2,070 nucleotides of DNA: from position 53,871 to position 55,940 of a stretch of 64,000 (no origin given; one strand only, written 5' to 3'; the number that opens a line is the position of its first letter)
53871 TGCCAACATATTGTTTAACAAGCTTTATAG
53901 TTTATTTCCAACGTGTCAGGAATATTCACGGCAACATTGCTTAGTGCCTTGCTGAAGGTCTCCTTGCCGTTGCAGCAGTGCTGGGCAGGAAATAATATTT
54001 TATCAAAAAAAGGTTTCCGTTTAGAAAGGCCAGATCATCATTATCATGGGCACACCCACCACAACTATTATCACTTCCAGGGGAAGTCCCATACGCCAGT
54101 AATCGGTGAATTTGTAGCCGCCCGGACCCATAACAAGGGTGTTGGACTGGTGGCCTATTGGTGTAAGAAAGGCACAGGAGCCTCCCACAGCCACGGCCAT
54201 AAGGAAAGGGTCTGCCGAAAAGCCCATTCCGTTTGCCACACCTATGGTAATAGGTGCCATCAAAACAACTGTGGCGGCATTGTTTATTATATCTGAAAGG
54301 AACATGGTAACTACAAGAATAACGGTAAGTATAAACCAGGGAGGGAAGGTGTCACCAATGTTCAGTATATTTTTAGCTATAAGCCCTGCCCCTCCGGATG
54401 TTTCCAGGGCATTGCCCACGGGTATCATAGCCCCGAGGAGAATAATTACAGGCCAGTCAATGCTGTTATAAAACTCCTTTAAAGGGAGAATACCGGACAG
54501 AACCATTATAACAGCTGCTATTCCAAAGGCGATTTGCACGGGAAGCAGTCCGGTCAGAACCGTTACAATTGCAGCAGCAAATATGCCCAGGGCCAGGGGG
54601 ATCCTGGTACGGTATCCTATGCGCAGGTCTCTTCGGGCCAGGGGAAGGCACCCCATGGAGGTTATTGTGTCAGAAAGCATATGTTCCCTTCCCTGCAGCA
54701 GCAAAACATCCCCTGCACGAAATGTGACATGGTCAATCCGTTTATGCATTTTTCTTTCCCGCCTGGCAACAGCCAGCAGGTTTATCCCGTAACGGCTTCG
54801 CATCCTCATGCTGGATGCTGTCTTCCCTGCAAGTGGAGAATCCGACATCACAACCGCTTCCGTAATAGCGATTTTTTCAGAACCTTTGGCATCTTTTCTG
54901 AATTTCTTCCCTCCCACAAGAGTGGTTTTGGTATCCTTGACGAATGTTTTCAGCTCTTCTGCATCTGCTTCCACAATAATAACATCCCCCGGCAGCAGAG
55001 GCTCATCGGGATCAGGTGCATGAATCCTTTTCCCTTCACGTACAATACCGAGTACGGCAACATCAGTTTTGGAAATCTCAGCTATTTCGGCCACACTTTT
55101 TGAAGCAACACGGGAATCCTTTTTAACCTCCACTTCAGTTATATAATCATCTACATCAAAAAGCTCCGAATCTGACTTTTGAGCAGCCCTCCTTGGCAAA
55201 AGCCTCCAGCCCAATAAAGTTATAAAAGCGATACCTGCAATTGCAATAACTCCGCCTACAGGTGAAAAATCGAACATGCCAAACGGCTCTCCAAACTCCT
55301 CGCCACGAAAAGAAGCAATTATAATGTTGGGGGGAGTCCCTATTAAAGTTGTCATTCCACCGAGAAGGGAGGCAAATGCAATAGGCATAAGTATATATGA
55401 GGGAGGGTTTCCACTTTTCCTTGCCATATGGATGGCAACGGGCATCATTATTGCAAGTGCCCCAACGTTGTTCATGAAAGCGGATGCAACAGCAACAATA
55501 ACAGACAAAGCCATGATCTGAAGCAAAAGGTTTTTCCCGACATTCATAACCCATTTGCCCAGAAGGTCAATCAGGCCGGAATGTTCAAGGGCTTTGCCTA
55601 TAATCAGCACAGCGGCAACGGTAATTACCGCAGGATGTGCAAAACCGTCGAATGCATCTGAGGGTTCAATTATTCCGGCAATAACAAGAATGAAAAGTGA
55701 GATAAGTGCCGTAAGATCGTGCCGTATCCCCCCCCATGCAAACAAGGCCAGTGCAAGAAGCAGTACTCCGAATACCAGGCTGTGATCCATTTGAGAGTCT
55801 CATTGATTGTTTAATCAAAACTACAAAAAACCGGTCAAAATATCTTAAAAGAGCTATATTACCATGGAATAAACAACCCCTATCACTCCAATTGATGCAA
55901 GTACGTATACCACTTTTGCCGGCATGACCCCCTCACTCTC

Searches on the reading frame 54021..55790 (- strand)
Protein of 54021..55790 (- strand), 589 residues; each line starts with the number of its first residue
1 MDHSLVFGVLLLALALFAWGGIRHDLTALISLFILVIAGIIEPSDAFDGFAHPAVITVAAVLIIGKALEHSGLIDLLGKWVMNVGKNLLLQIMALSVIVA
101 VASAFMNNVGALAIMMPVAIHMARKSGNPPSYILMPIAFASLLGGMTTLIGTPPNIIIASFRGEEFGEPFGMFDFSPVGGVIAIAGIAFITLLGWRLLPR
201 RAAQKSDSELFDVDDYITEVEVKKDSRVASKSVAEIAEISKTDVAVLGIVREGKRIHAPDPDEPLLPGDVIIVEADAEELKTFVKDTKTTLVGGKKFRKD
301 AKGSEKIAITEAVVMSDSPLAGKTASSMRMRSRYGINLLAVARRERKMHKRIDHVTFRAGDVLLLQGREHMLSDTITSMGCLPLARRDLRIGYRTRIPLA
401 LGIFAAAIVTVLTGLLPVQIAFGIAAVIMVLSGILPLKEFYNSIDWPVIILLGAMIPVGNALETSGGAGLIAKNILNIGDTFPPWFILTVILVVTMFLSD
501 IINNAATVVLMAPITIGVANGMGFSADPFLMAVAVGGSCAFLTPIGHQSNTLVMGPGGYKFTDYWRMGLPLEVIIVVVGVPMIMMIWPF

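Call 5: search_protein_families(library=pfam, proteins=[window:54021-55790:-])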
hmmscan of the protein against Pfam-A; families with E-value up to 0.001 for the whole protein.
window:54021-55790:- (589 aa): 3 families
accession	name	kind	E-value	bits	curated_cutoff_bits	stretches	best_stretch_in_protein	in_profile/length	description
PF03600.22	CitMHS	-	6.6e-88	295.5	31.9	1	15-536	2-336/336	Citrate transporter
PF00939.25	Na_sulph_symp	-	2.1e-25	90.1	27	2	424-588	299-467/472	Sodium:sulfate symporter transmembrane region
PF02080.26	TrkA_C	-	2.9e-22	78.8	27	2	217-284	1-67/71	TrkA-C domain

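Call 44: find_homologous_proteins(query=window:54021-55790:-, max_evalue=1e-150)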
Query window:54021-55790:- (589 aa): 6785 proteins with E <= 1e-150 among 8000 candidates; the best 120 are listed.
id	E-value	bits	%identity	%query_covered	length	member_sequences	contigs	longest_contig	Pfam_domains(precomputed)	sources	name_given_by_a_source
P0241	0.0e+0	1273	100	100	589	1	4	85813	PF00939.26,PF02080.27,PF03600.23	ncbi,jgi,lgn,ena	-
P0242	0.0e+0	1220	96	100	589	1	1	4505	PF00939.26,PF02080.27,PF03600.23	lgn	-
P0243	0.0e+0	1070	82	100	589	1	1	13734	PF00939.26,PF02080.27,PF03600.23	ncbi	-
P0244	0.0e+0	1025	78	100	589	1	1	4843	PF00939.26,PF02080.27,PF06808.19,PF03600.23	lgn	-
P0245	0.0e+0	1023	78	100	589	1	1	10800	PF00939.26,PF02080.27,PF06808.19,PF03600.23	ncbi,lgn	ncbi:MAG: SLC13 family permease [Bacteroidales bacterium]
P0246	0.0e+0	1019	78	100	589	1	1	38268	PF00939.26,PF02080.27,PF03600.23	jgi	jgi:di/tricarboxylate transporter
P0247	0.0e+0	1017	77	100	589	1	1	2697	PF00939.26,PF02080.27,PF03600.23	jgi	jgi:di/tricarboxylate transporter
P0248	0.0e+0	1016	77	100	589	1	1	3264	PF00939.26,PF02080.27,PF03600.23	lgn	-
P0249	0.0e+0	1014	78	100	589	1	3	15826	PF00939.26,PF02080.27,PF03600.23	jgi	jgi:di/tricarboxylate transporter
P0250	0.0e+0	1012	78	100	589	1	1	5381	PF00939.26,PF02080.27,PF03600.23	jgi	jgi:di/tricarboxylate transporter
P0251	0.0e+0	1012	77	100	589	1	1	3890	PF00939.26,PF02080.27,PF03600.23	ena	-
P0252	0.0e+0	1012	77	100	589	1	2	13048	PF00939.26,PF02080.27,PF03600.23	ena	-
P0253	7.2e-296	1001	76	100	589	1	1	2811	PF00939.26,PF02080.27,PF03600.23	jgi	jgi:di/tricarboxylate transporter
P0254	1.0e-295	1000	76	100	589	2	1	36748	PF00939.26,PF02080.27,PF03600.23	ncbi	-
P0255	1.5e-295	1000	76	100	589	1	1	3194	PF00939.26,PF02080.27,PF03600.23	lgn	-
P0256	1.1e-294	997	76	100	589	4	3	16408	PF00939.26,PF02080.27,PF03600.23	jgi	jgi:di/tricarboxylate transporter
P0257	2.2e-294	996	76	100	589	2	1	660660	PF00939.26,PF02080.27,PF03600.23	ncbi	ncbi:MAG: SLC13 family permease [Bacteroidota bacterium]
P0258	3.2e-294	995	76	100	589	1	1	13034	PF00939.26,PF02080.27,PF03600.23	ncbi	-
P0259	9.4e-293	991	75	100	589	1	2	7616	PF00939.26,PF02080.27,PF03600.23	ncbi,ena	-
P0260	1.8e-292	990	75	100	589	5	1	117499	PF00939.26,PF02080.27,PF03600.23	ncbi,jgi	ncbi:MAG: SLC13 family permease [Bacteroidales bacterium]|jgi:di/tricarboxylate transporter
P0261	2.2e-292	989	76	100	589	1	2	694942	PF00939.26,PF02080.27,PF03600.23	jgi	jgi:di/tricarboxylate transporter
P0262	3.6e-292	989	76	100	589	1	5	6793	PF00939.26,PF02080.27,PF03600.23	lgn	-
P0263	4.1e-292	988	75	100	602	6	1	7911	PF00939.26,PF02080.27,PF03600.23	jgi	jgi:di/tricarboxylate transporter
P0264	4.7e-292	988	75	100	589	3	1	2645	PF00939.26,PF02080.27,PF03600.23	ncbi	-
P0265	4.9e-292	988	75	100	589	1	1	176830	PF00939.26,PF02080.27,PF03600.23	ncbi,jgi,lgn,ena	-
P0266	5.4e-292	988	75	100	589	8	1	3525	PF00939.26,PF02080.27,PF03600.23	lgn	-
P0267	1.0e-291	987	75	100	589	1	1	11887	PF00939.26,PF02080.27,PF03600.23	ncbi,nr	ncbi:MAG: SLC13 family permease [Bacteroidetes bacterium]|nr:MAG: SLC13 family permease [Bacteroidot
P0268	1.3e-291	987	75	100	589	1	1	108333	PF00939.26,PF02080.27,PF03600.23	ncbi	-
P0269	1.3e-291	987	75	100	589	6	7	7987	PF00939.26,PF02080.27,PF03600.23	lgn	-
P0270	2.0e-291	986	75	100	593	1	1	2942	PF00939.26,PF02080.27,PF03600.23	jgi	-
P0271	2.2e-291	986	75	100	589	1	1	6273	PF00939.26,PF02080.27,PF03600.23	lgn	-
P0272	2.2e-291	986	75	100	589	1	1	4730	PF00939.26,PF02080.27,PF03600.23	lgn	-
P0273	4.0e-291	985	74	100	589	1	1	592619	PF00939.26,PF02080.27,PF03600.23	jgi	jgi:di/tricarboxylate transporter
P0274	1.0e-290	984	74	100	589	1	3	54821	PF00939.26,PF02080.27,PF03600.23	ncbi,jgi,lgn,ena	-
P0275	1.1e-290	984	74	100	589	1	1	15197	PF00939.26,PF02080.27,PF03600.23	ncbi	-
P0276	1.1e-290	984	74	100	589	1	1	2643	PF00939.26,PF02080.27,PF03600.23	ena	-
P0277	1.2e-290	984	74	100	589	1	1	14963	PF00939.26,PF02080.27,PF03600.23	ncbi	-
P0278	1.7e-290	983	75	100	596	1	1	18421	PF00939.26,PF02080.27,PF03600.23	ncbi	-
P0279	2.3e-290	983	74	100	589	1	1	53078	PF00939.26,PF02080.27,PF03600.23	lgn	-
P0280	2.3e-290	983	74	100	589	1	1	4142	PF00939.26,PF02080.27,PF03600.23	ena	-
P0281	2.4e-290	983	74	100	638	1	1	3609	PF00939.26,PF02080.27,PF03600.23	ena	-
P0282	2.5e-290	983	75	100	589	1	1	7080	PF00939.26,PF02080.27,PF03600.23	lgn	-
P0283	2.5e-290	983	74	100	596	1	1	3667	PF00939.26,PF02080.27,PF03600.23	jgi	jgi:di/tricarboxylate transporter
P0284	3.4e-290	982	75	100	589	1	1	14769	PF00939.26,PF02080.27,PF03600.23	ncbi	-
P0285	4.6e-290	982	73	100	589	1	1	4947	PF00939.26,PF02080.27,PF03600.23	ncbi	-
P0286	5.8e-290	981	75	100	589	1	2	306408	PF00939.26,PF02080.27,PF03600.23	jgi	jgi:di/tricarboxylate transporter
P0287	5.9e-290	981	75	100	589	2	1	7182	PF00939.26,PF02080.27,PF03600.23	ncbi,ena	-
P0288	1.0e-289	981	74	100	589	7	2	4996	PF00939.26,PF02080.27,PF03600.23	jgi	jgi:di/tricarboxylate transporter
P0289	1.0e-289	981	75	100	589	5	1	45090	PF00939.26,PF02080.27,PF03600.23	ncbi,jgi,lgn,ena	-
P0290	1.1e-289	980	74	100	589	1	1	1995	PF00939.26,PF02080.27,PF03600.23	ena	-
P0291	1.3e-289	980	75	100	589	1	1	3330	PF00939.26,PF02080.27,PF03600.23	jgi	jgi:di/tricarboxylate transporter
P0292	1.4e-289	980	75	100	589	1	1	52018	PF00939.26,PF02080.27,PF03600.23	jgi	jgi:di/tricarboxylate transporter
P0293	1.6e-289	980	75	100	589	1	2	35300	PF00939.26,PF02080.27,PF03600.23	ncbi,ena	-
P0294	3.7e-289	979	75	100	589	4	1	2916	PF00939.26,PF02080.27,PF03600.23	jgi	-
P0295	7.4e-289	978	74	100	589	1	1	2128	PF00939.26,PF02080.27,PF03600.23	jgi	jgi:di/tricarboxylate transporter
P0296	1.1e-288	977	75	100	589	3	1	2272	PF00939.26,PF02080.27,PF03600.23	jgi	jgi:di/tricarboxylate transporter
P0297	1.4e-288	977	74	100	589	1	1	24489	PF00939.26,PF02080.27,PF03600.23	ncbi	ncbi:MAG: SLC13 family permease [Bacteroidales bacterium]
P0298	1.4e-288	977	74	100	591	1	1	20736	PF00939.26,PF02080.27,PF03600.23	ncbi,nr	ncbi:MAG: anion permease [Bacteroidales bacterium]|nr:anion permease [Bacteroidales bacterium]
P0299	1.6e-288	977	74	100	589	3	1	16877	PF00939.26,PF02080.27,PF03600.23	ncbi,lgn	-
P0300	1.9e-288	976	74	100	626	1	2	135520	PF00939.26,PF02080.27,PF03600.23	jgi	jgi:di/tricarboxylate transporter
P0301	4.3e-288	975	74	100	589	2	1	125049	PF00939.26,PF02080.27,PF03600.23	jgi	jgi:di/tricarboxylate transporter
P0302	5.2e-288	975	73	100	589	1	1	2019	PF00939.26,PF02080.27,PF03600.23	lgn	-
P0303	7.0e-288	974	75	100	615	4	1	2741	PF00939.26,PF02080.27,PF03600.23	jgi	jgi:di/tricarboxylate transporter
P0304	7.8e-288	974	72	100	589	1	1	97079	PF00939.26,PF02080.27,PF03600.23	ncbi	ncbi:MAG: SLC13 family permease [Bacteroidales bacterium]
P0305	2.1e-287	973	74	100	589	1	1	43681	PF00939.26,PF02080.27,PF03600.23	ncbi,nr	ncbi:MAG: SLC13 family permease [Bacteroidetes bacterium]|nr:MAG: SLC13 family permease [Bacteroidot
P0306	2.6e-287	973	73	100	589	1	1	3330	PF00939.26,PF02080.27,PF03600.23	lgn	-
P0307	3.3e-287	972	72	100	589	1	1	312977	PF00939.26,PF02080.27,PF03600.23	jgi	-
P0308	3.3e-287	972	74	100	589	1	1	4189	PF00939.26,PF02080.27,PF03600.23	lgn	-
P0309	3.7e-287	972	74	100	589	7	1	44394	PF00939.26,PF02080.27,PF03600.23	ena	-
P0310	6.2e-287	971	73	100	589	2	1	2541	PF00939.26,PF02080.27,PF03600.23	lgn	-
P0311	1.2e-286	970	75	100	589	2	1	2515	PF00939.26,PF02080.27,PF03600.23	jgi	jgi:di/tricarboxylate transporter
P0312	1.2e-286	970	73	100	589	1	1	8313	PF00939.26,PF02080.27,PF03600.23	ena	-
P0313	1.7e-286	970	73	100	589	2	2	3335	PF00939.26,PF02080.27,PF03600.23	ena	-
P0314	1.8e-286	970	73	100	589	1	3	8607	PF00939.26,PF02080.27,PF03600.23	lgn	-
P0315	3.1e-286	969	73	100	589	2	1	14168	PF00939.26,PF02080.27,PF03600.23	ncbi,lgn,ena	-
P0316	3.9e-286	969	74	100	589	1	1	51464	PF00939.26,PF02080.27,PF03600.23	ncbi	ncbi:MAG: SLC13 family permease [Bacteroidales bacterium]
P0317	4.0e-286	969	74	100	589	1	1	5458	PF00939.26,PF02080.27,PF03600.23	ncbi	-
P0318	2.1e-285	966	73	100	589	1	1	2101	PF00939.26,PF02080.27,PF03600.23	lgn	-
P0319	3.9e-285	965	74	100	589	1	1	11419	PF00939.26,PF02080.27,PF03600.23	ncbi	-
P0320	4.3e-285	965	74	100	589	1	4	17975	PF00939.26,PF02080.27,PF03600.23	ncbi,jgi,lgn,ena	-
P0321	6.2e-285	965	74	100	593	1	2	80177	PF00939.26,PF02080.27,PF03600.23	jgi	jgi:di/tricarboxylate transporter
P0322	8.4e-285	964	73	100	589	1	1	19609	PF00939.26,PF02080.27,PF03600.23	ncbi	ncbi:MAG: SLC13 family permease [Bacteroidota bacterium]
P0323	1.0e-284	964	73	100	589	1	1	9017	PF00939.26,PF02080.27,PF03600.23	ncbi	ncbi:MAG: SLC13 family permease [Bacteroidales bacterium]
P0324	1.2e-284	964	72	100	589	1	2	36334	PF00939.26,PF02080.27,PF03600.23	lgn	-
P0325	1.3e-284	964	72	100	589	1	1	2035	PF00939.26,PF02080.27,PF03600.23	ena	-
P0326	2.2e-284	963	74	100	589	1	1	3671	PF00939.26,PF02080.27,PF03600.23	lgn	-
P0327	2.6e-284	963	72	100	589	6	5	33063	PF00939.26,PF02080.27,PF03600.23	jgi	jgi:di/tricarboxylate transporter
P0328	2.7e-284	963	74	100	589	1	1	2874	PF00939.26,PF02080.27,PF03600.23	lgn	-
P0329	2.8e-284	963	73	100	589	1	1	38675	PF00939.26,PF02080.27,PF03600.23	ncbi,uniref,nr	ncbi:SLC13 family permease [Algoriphagus persicinus]|uniref:SLC13 family permease n=1 Tax=Algoriphag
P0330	4.1e-284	962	74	100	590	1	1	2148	PF00939.26,PF02080.27,PF03600.23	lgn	-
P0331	4.3e-284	962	74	100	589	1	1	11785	PF00939.26,PF02080.27,PF03600.23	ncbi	-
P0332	4.5e-284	962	74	100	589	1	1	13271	PF00939.26,PF02080.27,PF03600.23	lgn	-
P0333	4.8e-284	962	74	100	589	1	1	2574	PF00939.26,PF02080.27,PF06808.19,PF03600.23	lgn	-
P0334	4.1e-283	959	73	100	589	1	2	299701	PF00939.26,PF02080.27,PF03600.23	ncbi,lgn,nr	ncbi:MAG: SLC13 family permease [Bacteroidales bacterium]|nr:SLC13 family permease [Bacteroidales ba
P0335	5.1e-283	958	73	99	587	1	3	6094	PF00939.26,PF02080.27,PF03600.23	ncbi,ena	-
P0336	1.5e-282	957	73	99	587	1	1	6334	PF00939.26,PF02080.27,PF03600.23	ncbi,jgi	-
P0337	2.2e-282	956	74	100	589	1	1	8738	PF00939.26,PF02080.27,PF03600.23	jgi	jgi:di/tricarboxylate transporter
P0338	7.1e-282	955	71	100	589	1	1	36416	PF00939.26,PF02080.27,PF03600.23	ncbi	ncbi:MAG: SLC13 family permease [Thiohalospira sp.]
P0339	1.9e-281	953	73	100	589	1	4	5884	PF00939.26,PF02080.27,PF03600.23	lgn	-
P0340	2.2e-281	953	72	100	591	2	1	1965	PF00939.26,PF02080.27,PF03600.23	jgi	-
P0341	2.6e-281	953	72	100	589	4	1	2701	PF00939.26,PF02080.27,PF03600.23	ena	-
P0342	4.4e-281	952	73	99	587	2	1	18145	PF00939.26,PF02080.27,PF03600.23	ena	-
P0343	4.9e-281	952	73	99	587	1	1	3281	PF00939.26,PF02080.27,PF03600.23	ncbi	-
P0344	5.1e-281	952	73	99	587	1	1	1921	PF00939.26,PF02080.27,PF03600.23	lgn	-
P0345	1.3e-280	950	74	100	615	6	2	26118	PF00939.26,PF02080.27,PF03600.23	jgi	jgi:di/tricarboxylate transporter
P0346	1.7e-280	950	73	100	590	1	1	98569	PF00939.26,PF02080.27,PF03600.23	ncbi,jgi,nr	ncbi:MAG: SLC13 family permease [Bacteroides sp.]|jgi:di/tricarboxylate transporter|nr:SLC13 family 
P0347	4.5e-280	949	72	100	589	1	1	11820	PF00939.26,PF02080.27,PF03600.23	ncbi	-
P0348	4.7e-280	949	72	100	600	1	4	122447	PF00939.26,PF02080.27,PF03600.23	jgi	jgi:di/tricarboxylate transporter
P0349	5.5e-280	948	72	100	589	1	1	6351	PF00939.26,PF02080.27,PF03600.23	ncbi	-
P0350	8.2e-280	948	71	100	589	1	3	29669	PF00939.26,PF02080.27,PF03600.23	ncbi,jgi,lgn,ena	-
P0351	1.4e-279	947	73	100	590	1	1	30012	PF00939.26,PF02080.27,PF03600.23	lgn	-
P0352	2.3e-279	946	71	100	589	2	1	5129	PF00939.26,PF02080.27,PF03600.23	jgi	-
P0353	2.9e-279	946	71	100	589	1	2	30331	PF00939.26,PF02080.27,PF03600.23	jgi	jgi:di/tricarboxylate transporter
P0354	3.6e-279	946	73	100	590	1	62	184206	PF00939.26,PF02080.27,PF03600.23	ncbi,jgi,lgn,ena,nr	ncbi:MAG: SLC13 family permease [Bacteroidales bacterium]|jgi:di/tricarboxylate transporter|nr:SLC13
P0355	4.2e-279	945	73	100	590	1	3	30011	PF00939.26,PF02080.27,PF03600.23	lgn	-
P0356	6.2e-279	945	71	100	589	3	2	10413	PF00939.26,PF02080.27,PF03600.23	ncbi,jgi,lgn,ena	-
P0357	9.6e-279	944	72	100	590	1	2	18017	PF00939.26,PF02080.27,PF03600.23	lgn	-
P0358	2.4e-278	943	72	100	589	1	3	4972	PF00939.26,PF02080.27,PF03600.23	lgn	-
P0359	3.1e-278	943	71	100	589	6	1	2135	PF00939.26,PF02080.27,PF03600.23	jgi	-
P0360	3.7e-278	942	72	100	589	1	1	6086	PF00939.26,PF02080.27,PF03600.23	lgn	-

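Call 45: find_encoding_contigs(protein=P0242, flank=10000, max_places=4)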
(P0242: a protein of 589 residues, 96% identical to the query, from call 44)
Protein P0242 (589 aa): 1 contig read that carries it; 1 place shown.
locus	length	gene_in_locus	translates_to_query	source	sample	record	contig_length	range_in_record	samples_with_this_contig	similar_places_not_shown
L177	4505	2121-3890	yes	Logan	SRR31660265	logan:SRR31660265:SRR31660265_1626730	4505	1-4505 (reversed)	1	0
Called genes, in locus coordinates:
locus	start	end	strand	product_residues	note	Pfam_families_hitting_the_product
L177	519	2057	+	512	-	-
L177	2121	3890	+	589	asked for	PF00939:Na_sulph_symp, PF03600:CitMHS, PF02080:TrkA_C, PF00939:Na_sulph_symp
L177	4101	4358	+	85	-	-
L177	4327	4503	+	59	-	?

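Call 53: find_encoding_contigs(protein=P0241, flank=8000, max_places=10)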
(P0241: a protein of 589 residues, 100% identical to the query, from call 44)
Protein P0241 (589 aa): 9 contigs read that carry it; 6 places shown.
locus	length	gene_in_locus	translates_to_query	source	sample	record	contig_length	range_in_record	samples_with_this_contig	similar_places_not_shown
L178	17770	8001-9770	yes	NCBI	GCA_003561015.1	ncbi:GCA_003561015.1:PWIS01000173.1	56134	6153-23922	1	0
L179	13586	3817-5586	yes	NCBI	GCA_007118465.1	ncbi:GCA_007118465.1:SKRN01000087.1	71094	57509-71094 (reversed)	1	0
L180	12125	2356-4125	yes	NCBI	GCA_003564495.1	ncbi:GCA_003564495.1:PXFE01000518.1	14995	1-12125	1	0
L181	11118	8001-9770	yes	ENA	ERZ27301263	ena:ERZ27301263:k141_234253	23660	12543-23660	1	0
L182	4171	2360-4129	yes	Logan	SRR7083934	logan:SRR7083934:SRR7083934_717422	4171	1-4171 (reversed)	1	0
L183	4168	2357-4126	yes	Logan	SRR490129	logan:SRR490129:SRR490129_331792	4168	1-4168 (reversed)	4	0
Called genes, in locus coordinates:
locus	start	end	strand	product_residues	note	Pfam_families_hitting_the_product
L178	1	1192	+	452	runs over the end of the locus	PF00696:AA_kinase, PF22468:ACT_9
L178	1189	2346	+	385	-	PF00278:Orn_DAP_Arg_deC, PF02784:Orn_Arg_deC_N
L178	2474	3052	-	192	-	PF01613:Flavin_Reduct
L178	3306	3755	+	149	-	PF00717:Peptidase_S24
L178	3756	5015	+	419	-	PF00817:IMS, PF11799:IMS_C, PF13438:DUF4113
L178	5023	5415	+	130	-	PF01258:zf-dskA_traR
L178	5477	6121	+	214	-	PF13489:Methyltransf_23, PF08242:Methyltransf_12 (weak), PF08241:Methyltransf_11 (weak)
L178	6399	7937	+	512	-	-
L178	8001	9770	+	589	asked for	PF00939:Na_sulph_symp, PF03600:CitMHS, PF02080:TrkA_C, PF00939:Na_sulph_symp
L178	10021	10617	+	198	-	PF00440:TetR_N, PF08359:TetR_C_4, PF08361:TetR_C_2 (weak), PF17938:TetR_C_29 (weak)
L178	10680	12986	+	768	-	PF03176:MMPL, PF00873:ACR_tran (weak)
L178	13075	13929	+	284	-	PF07044:DUF1329, PF17131:TP_0789-like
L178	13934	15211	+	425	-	PF06980:DUF1302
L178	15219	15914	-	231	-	-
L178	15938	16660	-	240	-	PF03073:TspO_MBR (weak)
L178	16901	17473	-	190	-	PF02508:Rnf-Nqr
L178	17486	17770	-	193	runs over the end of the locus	PF02508:Rnf-Nqr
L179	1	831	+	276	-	?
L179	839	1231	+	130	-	PF01258:zf-dskA_traR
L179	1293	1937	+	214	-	PF13489:Methyltransf_23, PF08242:Methyltransf_12 (weak), PF08241:Methyltransf_11 (weak)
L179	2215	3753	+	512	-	-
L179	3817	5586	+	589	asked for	PF00939:Na_sulph_symp, PF03600:CitMHS, PF02080:TrkA_C, PF00939:Na_sulph_symp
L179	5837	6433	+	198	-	PF00440:TetR_N, PF08359:TetR_C_4, PF08361:TetR_C_2 (weak), PF17938:TetR_C_29 (weak)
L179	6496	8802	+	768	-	PF03176:MMPL, PF00873:ACR_tran (weak)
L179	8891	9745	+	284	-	PF07044:DUF1329, PF17131:TP_0789-like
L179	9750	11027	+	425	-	PF06980:DUF1302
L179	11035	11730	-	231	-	-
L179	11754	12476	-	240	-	PF03073:TspO_MBR (weak)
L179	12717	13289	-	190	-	PF02508:Rnf-Nqr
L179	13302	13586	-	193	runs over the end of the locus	PF02508:Rnf-Nqr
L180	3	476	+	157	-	?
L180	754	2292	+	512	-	-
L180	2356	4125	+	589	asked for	PF00939:Na_sulph_symp, PF03600:CitMHS, PF02080:TrkA_C, PF00939:Na_sulph_symp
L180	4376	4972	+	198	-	PF00440:TetR_N, PF08359:TetR_C_4, PF08361:TetR_C_2 (weak), PF17938:TetR_C_29 (weak)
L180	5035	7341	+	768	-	PF03176:MMPL, PF00873:ACR_tran (weak)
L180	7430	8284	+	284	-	PF07044:DUF1329, PF17131:TP_0789-like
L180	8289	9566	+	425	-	PF06980:DUF1302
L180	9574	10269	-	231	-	-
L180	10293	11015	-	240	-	PF03073:TspO_MBR (weak)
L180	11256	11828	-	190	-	PF02508:Rnf-Nqr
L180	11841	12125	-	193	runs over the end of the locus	PF02508:Rnf-Nqr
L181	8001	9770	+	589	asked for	PF00939:Na_sulph_symp, PF03600:CitMHS, PF02080:TrkA_C, PF00939:Na_sulph_symp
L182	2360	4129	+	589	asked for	PF00939:Na_sulph_symp, PF03600:CitMHS, PF02080:TrkA_C, PF00939:Na_sulph_symp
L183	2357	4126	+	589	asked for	PF00939:Na_sulph_symp, PF03600:CitMHS, PF02080:TrkA_C, PF00939:Na_sulph_symp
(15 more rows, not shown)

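Call 55: find_encoding_contigs(protein=P0246, flank=8000, max_places=3)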
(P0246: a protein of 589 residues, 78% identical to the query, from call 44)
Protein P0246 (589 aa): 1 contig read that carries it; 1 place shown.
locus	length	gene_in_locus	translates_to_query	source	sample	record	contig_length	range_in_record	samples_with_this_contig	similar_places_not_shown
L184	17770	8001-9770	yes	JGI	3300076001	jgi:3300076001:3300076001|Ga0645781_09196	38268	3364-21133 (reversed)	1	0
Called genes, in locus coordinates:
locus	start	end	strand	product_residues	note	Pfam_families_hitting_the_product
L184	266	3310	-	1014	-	PF00989:PAS, PF08448:PAS_4, PF13426:PAS_9, PF08447:PAS_3, PF13426:PAS_9, PF00989:PAS, PF08447:PAS_3, PF08448:PAS_4, +6 more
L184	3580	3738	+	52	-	-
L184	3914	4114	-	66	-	-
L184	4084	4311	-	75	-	-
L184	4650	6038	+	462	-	PF04734:Ceramidase_alk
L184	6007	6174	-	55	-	-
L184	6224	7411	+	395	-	PF14100:DUF6807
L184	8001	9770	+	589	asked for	PF00939:Na_sulph_symp, PF03600:CitMHS, PF02080:TrkA_C, PF00939:Na_sulph_symp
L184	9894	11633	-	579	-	PF03600:CitMHS, PF02080:TrkA_C, PF00939:Na_sulph_symp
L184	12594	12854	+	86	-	PF18480:DUF5615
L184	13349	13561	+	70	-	-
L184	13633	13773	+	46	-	-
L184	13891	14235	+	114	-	-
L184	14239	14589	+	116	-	PF05717:TnpB_IS66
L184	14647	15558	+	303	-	PF13007:LZ_Tnp_IS66, PF13005:zf-IS66 (faint), PF03050:DDE_Tnp_IS66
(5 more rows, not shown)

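Call 75: search_protein_families(library=pfam, proteins=[L177:4101-4358:+], max_evalue=0.01)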
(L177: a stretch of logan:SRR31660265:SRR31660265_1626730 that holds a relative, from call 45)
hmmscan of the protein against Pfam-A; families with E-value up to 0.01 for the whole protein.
L177:4101-4358:+ (85 aa): 1 family
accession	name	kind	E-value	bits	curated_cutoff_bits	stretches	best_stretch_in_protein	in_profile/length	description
PF14358.11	DUF4405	-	0.00062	20.7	26.7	1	15-64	1-59/66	Domain of unknown function (DUF4405)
